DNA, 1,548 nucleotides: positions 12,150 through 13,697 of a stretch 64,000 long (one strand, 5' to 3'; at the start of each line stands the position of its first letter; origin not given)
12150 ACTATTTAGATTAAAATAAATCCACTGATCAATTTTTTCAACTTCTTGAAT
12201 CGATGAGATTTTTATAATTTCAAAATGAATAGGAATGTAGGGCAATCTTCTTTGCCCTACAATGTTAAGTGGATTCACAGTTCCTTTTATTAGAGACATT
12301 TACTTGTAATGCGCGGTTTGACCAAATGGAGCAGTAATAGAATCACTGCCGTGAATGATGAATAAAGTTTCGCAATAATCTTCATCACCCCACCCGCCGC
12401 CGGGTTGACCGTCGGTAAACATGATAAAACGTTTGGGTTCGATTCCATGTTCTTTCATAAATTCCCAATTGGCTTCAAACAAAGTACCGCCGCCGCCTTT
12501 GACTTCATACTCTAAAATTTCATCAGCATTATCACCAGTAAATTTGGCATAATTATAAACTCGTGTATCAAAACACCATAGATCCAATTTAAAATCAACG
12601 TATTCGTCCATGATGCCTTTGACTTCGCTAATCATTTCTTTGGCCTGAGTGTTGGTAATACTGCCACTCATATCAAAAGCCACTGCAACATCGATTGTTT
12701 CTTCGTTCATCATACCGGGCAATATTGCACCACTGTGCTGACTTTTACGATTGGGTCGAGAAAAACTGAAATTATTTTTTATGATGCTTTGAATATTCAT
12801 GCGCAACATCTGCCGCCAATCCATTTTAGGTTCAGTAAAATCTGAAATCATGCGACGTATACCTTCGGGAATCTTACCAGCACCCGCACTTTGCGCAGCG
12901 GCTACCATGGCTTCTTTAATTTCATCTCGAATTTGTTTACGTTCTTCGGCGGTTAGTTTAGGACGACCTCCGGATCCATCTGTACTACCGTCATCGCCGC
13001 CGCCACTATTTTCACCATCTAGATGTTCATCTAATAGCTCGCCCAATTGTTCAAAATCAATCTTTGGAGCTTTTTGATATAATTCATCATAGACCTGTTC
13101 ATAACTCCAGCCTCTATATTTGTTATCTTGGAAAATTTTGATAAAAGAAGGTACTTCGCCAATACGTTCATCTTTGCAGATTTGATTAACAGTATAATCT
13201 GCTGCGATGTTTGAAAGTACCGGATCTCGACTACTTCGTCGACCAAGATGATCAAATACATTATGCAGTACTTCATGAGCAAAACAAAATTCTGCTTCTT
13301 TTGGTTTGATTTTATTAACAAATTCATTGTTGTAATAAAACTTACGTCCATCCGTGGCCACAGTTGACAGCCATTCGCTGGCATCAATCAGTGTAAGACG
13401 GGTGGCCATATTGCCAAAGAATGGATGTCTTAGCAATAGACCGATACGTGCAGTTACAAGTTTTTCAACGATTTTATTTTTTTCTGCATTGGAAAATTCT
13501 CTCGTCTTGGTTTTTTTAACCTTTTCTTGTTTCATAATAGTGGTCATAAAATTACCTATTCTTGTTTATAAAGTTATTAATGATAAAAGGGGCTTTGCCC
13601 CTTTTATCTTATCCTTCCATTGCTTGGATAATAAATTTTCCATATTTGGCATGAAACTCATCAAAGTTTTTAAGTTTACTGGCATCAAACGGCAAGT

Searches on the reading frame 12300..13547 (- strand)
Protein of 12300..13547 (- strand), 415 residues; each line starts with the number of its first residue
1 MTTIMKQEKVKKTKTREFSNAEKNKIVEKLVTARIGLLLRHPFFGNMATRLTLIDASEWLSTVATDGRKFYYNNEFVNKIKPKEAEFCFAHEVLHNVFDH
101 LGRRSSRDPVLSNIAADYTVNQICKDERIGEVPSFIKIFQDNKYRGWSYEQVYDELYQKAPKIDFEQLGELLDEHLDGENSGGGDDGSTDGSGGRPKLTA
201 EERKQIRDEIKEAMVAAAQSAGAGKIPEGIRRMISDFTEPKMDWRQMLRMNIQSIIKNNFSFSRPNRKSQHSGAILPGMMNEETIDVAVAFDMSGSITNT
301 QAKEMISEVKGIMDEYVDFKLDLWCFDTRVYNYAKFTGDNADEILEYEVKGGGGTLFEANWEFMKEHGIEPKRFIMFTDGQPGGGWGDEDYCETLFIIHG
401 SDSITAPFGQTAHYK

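Call 9: search_protein_families(library=phrogs, proteins=[window:12300-13547:-], max_evalue=0.00001)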
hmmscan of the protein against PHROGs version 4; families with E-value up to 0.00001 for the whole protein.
window:12300-13547:- (415 aa): 2 families
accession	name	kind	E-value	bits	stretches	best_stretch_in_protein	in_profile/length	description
phrog_1314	-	DNA, RNA and nucleotide metabolism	6.9e-107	358.9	1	17-415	2-391/394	HNH endonuclease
phrog_30358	-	unknown function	9.9e-07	29.9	1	223-364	12-151/204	-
